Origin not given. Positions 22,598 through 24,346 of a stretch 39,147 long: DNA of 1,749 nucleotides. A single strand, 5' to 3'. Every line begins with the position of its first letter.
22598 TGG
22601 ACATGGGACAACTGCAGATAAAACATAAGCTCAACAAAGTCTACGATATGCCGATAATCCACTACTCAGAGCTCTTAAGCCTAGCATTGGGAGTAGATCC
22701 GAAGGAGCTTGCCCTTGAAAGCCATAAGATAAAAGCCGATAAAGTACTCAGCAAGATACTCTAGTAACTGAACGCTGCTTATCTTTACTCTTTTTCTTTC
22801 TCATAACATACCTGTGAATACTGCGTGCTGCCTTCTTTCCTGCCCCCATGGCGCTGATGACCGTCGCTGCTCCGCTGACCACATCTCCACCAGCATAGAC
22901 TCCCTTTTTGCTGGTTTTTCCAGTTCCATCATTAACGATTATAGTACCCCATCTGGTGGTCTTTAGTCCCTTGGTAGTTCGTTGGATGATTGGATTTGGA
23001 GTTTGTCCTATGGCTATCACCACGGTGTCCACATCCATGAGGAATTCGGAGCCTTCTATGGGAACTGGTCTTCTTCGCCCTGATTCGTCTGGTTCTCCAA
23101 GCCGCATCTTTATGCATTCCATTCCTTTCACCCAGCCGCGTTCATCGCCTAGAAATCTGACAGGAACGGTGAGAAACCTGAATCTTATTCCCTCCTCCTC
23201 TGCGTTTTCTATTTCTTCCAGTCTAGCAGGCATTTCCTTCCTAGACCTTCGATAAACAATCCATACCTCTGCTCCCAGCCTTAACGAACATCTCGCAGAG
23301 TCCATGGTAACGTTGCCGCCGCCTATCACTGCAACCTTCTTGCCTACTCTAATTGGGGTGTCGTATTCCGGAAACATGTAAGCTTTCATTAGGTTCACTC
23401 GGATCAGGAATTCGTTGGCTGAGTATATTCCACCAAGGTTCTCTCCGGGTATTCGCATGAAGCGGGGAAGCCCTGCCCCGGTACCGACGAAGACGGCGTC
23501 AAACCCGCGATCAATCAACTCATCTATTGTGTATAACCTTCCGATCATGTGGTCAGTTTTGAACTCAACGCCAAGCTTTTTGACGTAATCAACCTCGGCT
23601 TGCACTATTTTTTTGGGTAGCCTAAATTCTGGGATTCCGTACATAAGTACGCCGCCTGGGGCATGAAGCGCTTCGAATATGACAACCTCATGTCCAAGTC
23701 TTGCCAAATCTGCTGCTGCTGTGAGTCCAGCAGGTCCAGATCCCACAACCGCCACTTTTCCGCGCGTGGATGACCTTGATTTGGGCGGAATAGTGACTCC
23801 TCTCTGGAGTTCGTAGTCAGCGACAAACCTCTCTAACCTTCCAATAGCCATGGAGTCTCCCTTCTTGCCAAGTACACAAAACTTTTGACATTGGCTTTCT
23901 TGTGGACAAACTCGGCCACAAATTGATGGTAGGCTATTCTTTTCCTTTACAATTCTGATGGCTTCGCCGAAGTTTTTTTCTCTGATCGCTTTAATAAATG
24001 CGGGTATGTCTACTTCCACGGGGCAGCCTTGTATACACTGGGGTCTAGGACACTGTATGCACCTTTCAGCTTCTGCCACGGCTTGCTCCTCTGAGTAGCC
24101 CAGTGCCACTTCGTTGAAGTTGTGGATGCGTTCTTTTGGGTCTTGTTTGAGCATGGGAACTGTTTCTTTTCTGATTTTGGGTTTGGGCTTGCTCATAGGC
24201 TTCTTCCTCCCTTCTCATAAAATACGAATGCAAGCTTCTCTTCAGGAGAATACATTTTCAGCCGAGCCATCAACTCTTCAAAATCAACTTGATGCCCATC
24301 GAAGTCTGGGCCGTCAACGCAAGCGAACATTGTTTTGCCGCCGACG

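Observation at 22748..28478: Operon coupling a split HdrA/MvhD unit directly to NfnAB, with no HdrBC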

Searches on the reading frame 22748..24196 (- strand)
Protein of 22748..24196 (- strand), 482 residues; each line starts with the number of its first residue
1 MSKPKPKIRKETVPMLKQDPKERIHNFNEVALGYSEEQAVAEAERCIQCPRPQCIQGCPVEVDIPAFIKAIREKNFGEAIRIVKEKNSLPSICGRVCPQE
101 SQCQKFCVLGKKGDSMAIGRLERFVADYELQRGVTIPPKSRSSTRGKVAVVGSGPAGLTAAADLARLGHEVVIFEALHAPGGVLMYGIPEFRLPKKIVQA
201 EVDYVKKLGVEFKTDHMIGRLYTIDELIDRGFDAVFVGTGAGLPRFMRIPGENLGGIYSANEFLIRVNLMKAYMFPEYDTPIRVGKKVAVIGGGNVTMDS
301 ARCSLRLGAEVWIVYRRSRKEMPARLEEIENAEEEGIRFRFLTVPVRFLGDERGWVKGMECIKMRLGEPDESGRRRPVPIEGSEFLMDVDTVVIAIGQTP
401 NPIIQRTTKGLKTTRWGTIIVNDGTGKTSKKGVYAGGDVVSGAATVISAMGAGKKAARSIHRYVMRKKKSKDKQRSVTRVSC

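Call 6: search_protein_families(library=pfam, proteins=[window:22748-24196:-], max_evalue=0.001)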
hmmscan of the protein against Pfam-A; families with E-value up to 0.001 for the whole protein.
window:22748-24196:- (482 aa): 15 families
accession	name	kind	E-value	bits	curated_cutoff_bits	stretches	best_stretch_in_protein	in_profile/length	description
PF14691.11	Fer4_20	-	1.8e-43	147.4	25.8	1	23-133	1-112/113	Dihydroprymidine dehydrogenase domain II, 4Fe-4S cluster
PF07992.20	Pyr_redox_2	-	6.2e-36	124.7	26.1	1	147-453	2-291/291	Pyridine nucleotide-disulphide oxidoreductase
PF00070.33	Pyr_redox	-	2.2e-12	47.7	22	2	287-358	1-76/82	Pyridine nucleotide-disulphide oxidoreductase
PF13738.12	Pyr_redox_3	-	1.8e-09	37.7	30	0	284-319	163-198/305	Pyridine nucleotide-disulphide oxidoreductase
PF01262.27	AlaDh_PNT_C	-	3.7e-09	36.8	23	0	141-176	24-59/214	Alanine dehydrogenase/PNT, C-terminal domain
PF13450.12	NAD_binding_8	-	2.3e-08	34.6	21.9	1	150-183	1-34/68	NAD(P)-binding Rossmann-like domain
PF12831.13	FAD_oxidored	-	3e-07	30.5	27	1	148-185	2-39/416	FAD dependent oxidoreductase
PF01946.23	Thi4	-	7.1e-06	25.9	26.2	1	147-211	19-83/235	Thi4 family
PF01266.30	DAO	-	9e-06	25.9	27.9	1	147-181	1-35/353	FAD dependent oxidoreductase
PF00890.30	FAD_binding_2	-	1.9e-05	24.5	20.4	1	148-182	2-36/414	FAD binding domain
PF01494.25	FAD_binding_3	-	2.2e-05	24.3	22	1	147-177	3-33/349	FAD binding domain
PF01134.28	GIDA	-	5.4e-05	22.9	22.1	0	147-176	1-29/391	Glucose inhibited division protein A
PF03486.20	HI0933_like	-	8.1e-05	22.6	50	1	147-181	2-36/244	HI0933-like protein Rossmann domain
PF03807.23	F420_oxidored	-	0.00054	20.9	21.6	0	287-329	1-44/94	NADP oxidoreductase coenzyme F420-dependent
PF13241.12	NAD_binding_7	-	0.00084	20.3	22.1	0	285-329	7-51/104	Putative NAD(P)-binding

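Call 8: search_solved_structures(query=window:22748-24196:-, max_evalue=1e-10)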
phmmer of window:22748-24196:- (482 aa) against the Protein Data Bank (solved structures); distinct sequences matched with E-value up to 1e-10: 13.
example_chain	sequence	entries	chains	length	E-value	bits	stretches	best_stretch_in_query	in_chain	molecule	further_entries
4ylf_B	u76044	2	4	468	1.4e-181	607.6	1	11-465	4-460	Dihydropyrimidine dehydrogenase subunit A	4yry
5jca_L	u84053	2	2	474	7.6e-176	588.7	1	6-468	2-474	NADH-dependent Ferredoxin:NADP Oxidoreductase (NfnI) subunit alpha | NADH-dependent Ferredoxin:NADP Oxidoreductase subunit alpha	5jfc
5vj7_A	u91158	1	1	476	2e-164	551.1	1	6-467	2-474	Oxidoreductase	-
9bov_A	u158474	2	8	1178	1.3e-105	357.1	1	48-467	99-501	Molybdopterin oxidoreductase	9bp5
9n5u_A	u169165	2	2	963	1.5e-105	357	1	52-468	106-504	NfnA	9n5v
8oh5_C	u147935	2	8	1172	9.7e-91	308.1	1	49-464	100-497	Formate dehydrogenase-O, major subunit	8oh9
6s6s_G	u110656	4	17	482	1.9e-88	300.6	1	17-468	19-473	Glutamate synthase [NADPH] small chain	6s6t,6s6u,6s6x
2vdc_G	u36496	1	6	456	3.9e-87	296.2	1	26-468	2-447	GLUTAMATE SYNTHASE [NADPH] SMALL CHAIN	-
7m31_A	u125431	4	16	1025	6.6e-53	183.4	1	25-466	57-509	Dihydropyrimidine dehydrogenase [NADP(+)]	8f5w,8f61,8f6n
1h7x_A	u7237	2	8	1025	6.6e-53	183.4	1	25-466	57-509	DIHYDROPYRIMIDINE DEHYDROGENASE | Dihydropyrimidine dehydrogenase [NADP(+)]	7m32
1gt8_A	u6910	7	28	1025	6.6e-53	183.4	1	25-466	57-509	DIHYDROPYRIMIDINE DEHYDROGENASE | Dihydropyrimidine dehydrogenase [NADP(+)]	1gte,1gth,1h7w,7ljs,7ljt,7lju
7mfm_I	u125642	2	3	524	1.8e-50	175.3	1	15-466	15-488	Glutamate synthase (NADPH) small chain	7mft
9vv4_A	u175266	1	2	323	2.9e-12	49.4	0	279-467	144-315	Thioredoxin reductase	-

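Call 41: search_solved_structures(query=window:22748-24196:-, max_evalue=1e-150, show_alignments=2)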
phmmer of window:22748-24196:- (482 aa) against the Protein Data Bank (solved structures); distinct sequences matched with E-value up to 1e-150: 3.
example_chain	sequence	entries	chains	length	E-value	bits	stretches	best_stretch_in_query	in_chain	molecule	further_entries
4ylf_B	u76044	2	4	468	1.4e-181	607.6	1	11-465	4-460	Dihydropyrimidine dehydrogenase subunit A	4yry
5jca_L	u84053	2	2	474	7.6e-176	588.7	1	6-468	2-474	NADH-dependent Ferredoxin:NADP Oxidoreductase (NfnI) subunit alpha | NADH-dependent Ferredoxin:NADP Oxidoreductase subunit alpha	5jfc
5vj7_A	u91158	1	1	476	2e-164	551.1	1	6-467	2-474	Oxidoreductase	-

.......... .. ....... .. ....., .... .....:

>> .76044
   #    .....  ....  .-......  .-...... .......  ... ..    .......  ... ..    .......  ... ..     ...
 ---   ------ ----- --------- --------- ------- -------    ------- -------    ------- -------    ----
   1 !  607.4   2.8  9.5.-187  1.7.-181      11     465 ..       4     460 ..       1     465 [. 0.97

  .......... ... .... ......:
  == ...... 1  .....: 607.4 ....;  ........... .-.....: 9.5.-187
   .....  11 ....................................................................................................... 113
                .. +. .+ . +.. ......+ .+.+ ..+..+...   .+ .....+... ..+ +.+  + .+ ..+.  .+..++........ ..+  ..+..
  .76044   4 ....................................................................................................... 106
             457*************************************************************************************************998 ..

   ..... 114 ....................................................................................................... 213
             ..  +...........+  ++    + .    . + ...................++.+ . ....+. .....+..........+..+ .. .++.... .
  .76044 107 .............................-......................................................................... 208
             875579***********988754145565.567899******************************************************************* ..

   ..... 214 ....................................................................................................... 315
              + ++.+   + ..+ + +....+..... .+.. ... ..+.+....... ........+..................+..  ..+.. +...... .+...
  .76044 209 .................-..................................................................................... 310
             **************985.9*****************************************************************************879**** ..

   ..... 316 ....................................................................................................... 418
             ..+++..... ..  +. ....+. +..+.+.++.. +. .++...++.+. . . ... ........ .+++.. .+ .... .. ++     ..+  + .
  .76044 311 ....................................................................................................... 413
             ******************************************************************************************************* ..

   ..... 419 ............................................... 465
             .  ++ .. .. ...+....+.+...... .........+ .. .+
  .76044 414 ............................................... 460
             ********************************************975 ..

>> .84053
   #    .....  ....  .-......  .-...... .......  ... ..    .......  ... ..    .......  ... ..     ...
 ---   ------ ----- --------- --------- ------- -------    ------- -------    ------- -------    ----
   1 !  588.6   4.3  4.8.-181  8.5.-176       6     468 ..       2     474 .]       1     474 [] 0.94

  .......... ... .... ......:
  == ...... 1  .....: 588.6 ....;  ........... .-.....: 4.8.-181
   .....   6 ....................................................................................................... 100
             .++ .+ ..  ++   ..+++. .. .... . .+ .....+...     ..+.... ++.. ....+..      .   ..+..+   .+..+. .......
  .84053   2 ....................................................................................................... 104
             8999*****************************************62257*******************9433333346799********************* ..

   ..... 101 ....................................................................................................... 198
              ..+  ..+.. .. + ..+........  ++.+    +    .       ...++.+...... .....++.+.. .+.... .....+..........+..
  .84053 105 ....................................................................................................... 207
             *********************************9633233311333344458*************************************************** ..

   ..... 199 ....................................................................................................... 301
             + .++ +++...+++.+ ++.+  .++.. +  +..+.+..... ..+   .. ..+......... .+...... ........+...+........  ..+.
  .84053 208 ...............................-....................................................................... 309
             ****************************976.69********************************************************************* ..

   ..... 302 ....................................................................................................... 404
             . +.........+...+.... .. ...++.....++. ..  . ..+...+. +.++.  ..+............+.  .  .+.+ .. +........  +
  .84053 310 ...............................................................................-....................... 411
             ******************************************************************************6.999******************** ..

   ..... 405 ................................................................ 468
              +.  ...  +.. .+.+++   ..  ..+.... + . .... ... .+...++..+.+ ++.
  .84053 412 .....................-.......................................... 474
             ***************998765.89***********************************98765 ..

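Call 57: search_protein_families(library=ncbifam, proteins=[window:22748-24196:-], max_evalue=1e-10)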
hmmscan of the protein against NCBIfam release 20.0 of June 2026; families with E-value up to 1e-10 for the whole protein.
window:22748-24196:- (482 aa): 24 families
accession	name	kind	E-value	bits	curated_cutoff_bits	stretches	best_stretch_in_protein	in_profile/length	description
NF009414.0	PRK12778.1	equivalog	2.2e-214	714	1103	1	3-465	287-750/752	bifunctional dihydroorotate dehydrogenase B NAD binding subunit/NADPH-dependent glutamate synthase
TIGR01316.1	gltA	equivalog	3.8e-192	639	471.75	1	20-464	2-449/449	NADPH-dependent glutamate synthase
NF009413.0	PRK12775.1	equivalog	5.1e-169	564.2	1895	1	11-470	298-760/1006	putative trifunctional 2-polyprenylphenol hydroxylase/glutamate synthase subunit beta/ferritin domain-containing protein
NF009415.0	PRK12779.1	equivalog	3.5e-126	422.3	1519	1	54-464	210-626/944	putative bifunctional glutamate synthase subunit beta/2-polyprenylphenol hydroxylase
NF009410.0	PRK12771.1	subfamily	6.9e-121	404.6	516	1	52-478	48-459/566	NAD(P)-binding protein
NF009454.0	PRK12814.1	equivalog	8.4e-121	404.4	916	1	53-474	103-510/657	putative NADPH-dependent glutamate synthase small subunit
TIGR01318.1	gltD_gamma_fam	subfamily_domain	6.2e-113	377.8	482.95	1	17-464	13-465/467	glutamate synthase, small subunit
NF009408.0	PRK12769.1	equivalog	5.5e-102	342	1003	1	17-468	198-655/659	formate-dependent uric acid utilization protein AegA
NF010590.0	PRK13984.1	equivalog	1.3e-94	317.5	946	1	11-468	157-610/611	putative oxidoreductase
NF009451.0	PRK12809.1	equivalog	8.6e-93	311.7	1154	1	20-462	184-632/639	formate-dependent uric acid utilization protein YgfT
TIGR03315.1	Se_ygfK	equivalog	7.7e-90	301.7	835.3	1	39-469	432-841/1012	putative selenate reductase subunit YgfK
NF009409.0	PRK12770.1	subfamily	2.4e-86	290.1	343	1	141-471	14-357/360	putative glutamate synthase subunit beta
TIGR01317.1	GOGAT_sm_gam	subfamily_domain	4.3e-82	276.5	447.7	1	17-467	15-481/485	glutamate synthase small subunit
NF045663.1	diclust_near_Sec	equivalog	2.2e-47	161.6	530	1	52-241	18-199/759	pyridine nucleotide-disulfide oxidoreductase/dicluster-binding protein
TIGR01292.1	TRX_reduct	equivalog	2.2e-21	76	343.45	1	279-464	135-300/300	thioredoxin-disulfide reductase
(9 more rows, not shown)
